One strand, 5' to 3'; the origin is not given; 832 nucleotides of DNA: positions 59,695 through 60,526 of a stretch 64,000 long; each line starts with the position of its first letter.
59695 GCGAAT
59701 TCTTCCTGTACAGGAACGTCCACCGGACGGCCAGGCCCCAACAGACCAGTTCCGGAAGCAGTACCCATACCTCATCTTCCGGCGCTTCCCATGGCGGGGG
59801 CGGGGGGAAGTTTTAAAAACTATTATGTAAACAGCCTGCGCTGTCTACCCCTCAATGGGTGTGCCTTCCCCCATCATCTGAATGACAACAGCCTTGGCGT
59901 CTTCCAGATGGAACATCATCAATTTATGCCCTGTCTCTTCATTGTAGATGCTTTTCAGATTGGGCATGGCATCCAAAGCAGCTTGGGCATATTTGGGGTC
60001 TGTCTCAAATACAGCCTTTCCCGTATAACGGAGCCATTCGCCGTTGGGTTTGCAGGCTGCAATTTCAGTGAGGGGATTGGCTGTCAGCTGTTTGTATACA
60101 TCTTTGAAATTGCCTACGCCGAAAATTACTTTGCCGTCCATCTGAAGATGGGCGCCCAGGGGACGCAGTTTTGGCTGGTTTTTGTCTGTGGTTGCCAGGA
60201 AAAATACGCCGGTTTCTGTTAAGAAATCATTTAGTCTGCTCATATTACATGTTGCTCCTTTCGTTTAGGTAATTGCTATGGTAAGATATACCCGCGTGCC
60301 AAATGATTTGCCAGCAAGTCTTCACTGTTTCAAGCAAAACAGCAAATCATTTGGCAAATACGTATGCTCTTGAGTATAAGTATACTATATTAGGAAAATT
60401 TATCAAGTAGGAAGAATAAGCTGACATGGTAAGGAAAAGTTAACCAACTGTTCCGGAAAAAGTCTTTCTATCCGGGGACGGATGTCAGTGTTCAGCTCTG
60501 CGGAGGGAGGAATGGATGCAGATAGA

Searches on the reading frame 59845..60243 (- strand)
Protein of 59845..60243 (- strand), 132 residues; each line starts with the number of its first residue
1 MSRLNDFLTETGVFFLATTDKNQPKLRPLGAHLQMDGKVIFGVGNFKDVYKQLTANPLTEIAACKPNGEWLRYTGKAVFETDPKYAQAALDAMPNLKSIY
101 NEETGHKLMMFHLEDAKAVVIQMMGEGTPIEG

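Call 9: search_protein_families(library=pfam, proteins=[window:59845-60243:-], max_evalue=0.01)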
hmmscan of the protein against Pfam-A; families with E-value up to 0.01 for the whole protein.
window:59845-60243:- (132 aa): 1 family
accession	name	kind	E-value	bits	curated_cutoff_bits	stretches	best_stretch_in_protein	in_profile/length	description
PF01243.27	PNPOx_N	-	5.5e-08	33.6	28.1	1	4-91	5-87/120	Pyridoxamine 5'-phosphate oxidase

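Call 38: find_encoding_contigs(protein=window:59845-60243:-, flank=3000, max_places=10)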
Protein window:59845-60243:- (132 aa): 22 contigs read that carry it; 8 places shown.
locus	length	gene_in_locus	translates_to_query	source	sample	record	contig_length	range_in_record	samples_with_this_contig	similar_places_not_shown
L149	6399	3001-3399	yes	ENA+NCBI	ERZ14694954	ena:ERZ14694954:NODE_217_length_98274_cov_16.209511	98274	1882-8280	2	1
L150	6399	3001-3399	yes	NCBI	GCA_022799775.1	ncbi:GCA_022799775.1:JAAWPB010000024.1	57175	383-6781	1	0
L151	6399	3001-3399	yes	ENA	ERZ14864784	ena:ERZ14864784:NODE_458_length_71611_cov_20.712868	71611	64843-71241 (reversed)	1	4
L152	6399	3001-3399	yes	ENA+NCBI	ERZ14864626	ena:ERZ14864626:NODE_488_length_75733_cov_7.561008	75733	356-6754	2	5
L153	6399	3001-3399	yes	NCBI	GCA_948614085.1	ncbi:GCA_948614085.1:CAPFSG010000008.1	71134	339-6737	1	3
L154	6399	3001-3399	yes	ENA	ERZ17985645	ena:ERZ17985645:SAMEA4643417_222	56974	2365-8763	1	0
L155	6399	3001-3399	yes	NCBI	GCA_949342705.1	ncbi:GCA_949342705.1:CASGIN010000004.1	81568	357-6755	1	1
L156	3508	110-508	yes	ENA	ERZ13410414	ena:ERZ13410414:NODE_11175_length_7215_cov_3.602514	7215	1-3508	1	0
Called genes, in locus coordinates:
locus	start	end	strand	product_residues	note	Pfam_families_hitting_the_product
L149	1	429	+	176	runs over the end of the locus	PF09918:DUF2148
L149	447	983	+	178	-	PF05685:Uma2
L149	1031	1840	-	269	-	PF12746:GNAT_acetyltran, PF00583:Acetyltransf_1 (weak)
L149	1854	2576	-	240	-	PF14062:DUF4253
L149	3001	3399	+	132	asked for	PF01243:PNPOx_N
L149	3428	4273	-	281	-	PF04536:TPM_phosphatase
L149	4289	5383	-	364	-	-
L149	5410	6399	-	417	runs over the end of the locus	PF13421:Band_7_1, PF01145:Band_7 (weak)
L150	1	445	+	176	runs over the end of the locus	PF09918:DUF2148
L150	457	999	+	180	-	PF05685:Uma2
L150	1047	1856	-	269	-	PF12746:GNAT_acetyltran, PF00583:Acetyltransf_1 (weak)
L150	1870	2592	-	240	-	PF14062:DUF4253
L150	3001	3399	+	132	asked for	PF01243:PNPOx_N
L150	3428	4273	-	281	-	PF04536:TPM_phosphatase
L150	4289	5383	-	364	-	-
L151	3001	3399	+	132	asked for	PF01243:PNPOx_N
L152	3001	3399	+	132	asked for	PF01243:PNPOx_N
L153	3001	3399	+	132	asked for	PF01243:PNPOx_N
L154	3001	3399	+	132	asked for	PF01243:PNPOx_N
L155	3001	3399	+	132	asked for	PF01243:PNPOx_N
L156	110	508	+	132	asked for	PF01243:PNPOx_N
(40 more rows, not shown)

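Call 41: find_encoding_contigs(protein=window:59845-60243:-, flank=10000, max_places=10)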
Protein window:59845-60243:- (132 aa): 21 contigs read that carry it; 10 places shown.
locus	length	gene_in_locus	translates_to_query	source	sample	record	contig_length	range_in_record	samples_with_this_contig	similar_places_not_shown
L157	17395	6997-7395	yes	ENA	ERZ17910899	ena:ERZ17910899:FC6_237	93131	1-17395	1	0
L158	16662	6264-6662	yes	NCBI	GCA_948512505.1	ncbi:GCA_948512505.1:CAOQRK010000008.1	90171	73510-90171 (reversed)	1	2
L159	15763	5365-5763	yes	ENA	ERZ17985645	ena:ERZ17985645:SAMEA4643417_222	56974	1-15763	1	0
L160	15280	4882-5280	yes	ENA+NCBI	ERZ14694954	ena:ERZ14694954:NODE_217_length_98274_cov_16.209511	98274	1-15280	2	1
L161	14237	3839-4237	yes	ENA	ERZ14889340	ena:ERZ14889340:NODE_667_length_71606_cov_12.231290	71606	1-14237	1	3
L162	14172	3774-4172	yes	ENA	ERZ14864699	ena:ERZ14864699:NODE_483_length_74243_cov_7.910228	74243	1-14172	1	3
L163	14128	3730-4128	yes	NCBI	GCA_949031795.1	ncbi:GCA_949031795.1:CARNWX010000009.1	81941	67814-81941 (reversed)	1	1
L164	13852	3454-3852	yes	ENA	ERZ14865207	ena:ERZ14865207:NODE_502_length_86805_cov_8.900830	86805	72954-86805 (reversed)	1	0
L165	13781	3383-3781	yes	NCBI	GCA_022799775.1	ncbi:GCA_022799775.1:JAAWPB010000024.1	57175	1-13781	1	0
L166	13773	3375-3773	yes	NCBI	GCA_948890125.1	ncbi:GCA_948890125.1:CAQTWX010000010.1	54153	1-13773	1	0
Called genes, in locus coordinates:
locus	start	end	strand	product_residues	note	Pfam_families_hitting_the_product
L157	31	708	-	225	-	PF00072:Response_reg, PF00486:Trans_reg_C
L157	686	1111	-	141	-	-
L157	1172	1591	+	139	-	-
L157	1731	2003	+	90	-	PF13443:HTH_26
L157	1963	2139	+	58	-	PF14198:TnpV (weak)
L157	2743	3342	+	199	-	PF12746:GNAT_acetyltran, PF00583:Acetyltransf_1, PF13508:Acetyltransf_7 (faint)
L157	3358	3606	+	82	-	PF04365:BrnT_toxin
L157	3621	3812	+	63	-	-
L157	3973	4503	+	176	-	PF09918:DUF2148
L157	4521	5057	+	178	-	PF05685:Uma2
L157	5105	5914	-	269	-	PF12746:GNAT_acetyltran, PF00583:Acetyltransf_1 (weak)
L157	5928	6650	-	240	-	PF14062:DUF4253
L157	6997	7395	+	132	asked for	PF01243:PNPOx_N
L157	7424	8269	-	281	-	PF04536:TPM_phosphatase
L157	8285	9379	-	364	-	-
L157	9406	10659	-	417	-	PF13421:Band_7_1, PF01145:Band_7 (weak)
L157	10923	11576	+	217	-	-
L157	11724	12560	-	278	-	PF01656:CbiA, PF02374:ArsA_ATPase (faint), PF10609:ParA, PF13614:AAA_31 (weak)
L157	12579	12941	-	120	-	PF02583:Trns_repr_metal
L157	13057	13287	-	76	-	-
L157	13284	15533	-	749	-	PF08447:PAS_3, PF00512:HisKA, PF02518:HATPase_c, PF00072:Response_reg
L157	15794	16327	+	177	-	PF07155:ECF-ribofla_trS, PF12822:ECF_trnsprt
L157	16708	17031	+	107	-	PF03551:PadR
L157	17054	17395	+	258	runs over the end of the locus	PF22564:HAAS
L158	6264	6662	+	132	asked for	PF01243:PNPOx_N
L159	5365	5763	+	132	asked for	PF01243:PNPOx_N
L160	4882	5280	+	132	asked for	PF01243:PNPOx_N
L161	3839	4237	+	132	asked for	PF01243:PNPOx_N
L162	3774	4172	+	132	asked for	PF01243:PNPOx_N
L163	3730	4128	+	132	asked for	PF01243:PNPOx_N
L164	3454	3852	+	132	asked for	PF01243:PNPOx_N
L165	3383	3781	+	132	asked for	PF01243:PNPOx_N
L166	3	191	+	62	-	?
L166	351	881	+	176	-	PF09918:DUF2148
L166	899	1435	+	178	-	PF05685:Uma2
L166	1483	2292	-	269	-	PF12746:GNAT_acetyltran, PF00583:Acetyltransf_1 (weak)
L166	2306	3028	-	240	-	PF14062:DUF4253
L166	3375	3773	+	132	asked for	PF01243:PNPOx_N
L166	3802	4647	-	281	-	PF04536:TPM_phosphatase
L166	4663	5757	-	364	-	-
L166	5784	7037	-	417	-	PF13421:Band_7_1, PF01145:Band_7 (weak)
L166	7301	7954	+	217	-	-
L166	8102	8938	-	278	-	PF01656:CbiA, PF02374:ArsA_ATPase (faint), PF10609:ParA, PF13614:AAA_31 (weak)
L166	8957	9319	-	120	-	PF02583:Trns_repr_metal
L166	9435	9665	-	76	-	-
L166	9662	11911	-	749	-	PF08447:PAS_3, PF00512:HisKA, PF02518:HATPase_c, PF00072:Response_reg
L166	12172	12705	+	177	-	PF07155:ECF-ribofla_trS, PF12822:ECF_trnsprt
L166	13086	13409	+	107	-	PF03551:PadR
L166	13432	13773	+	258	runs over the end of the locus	PF22564:HAAS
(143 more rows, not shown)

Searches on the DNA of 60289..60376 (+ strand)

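Call 29: search_dna_similar(query=window:60289-60376:+, collection=plasmids, mode=distant, max_evalue=0.01)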
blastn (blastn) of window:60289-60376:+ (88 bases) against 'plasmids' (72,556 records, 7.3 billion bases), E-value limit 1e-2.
No match.

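Call 30: search_dna_similar(query=window:60289-60376:+, collection=phages, mode=distant, max_evalue=0.01)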
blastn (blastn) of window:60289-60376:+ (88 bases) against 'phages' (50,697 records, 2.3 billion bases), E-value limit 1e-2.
No match.
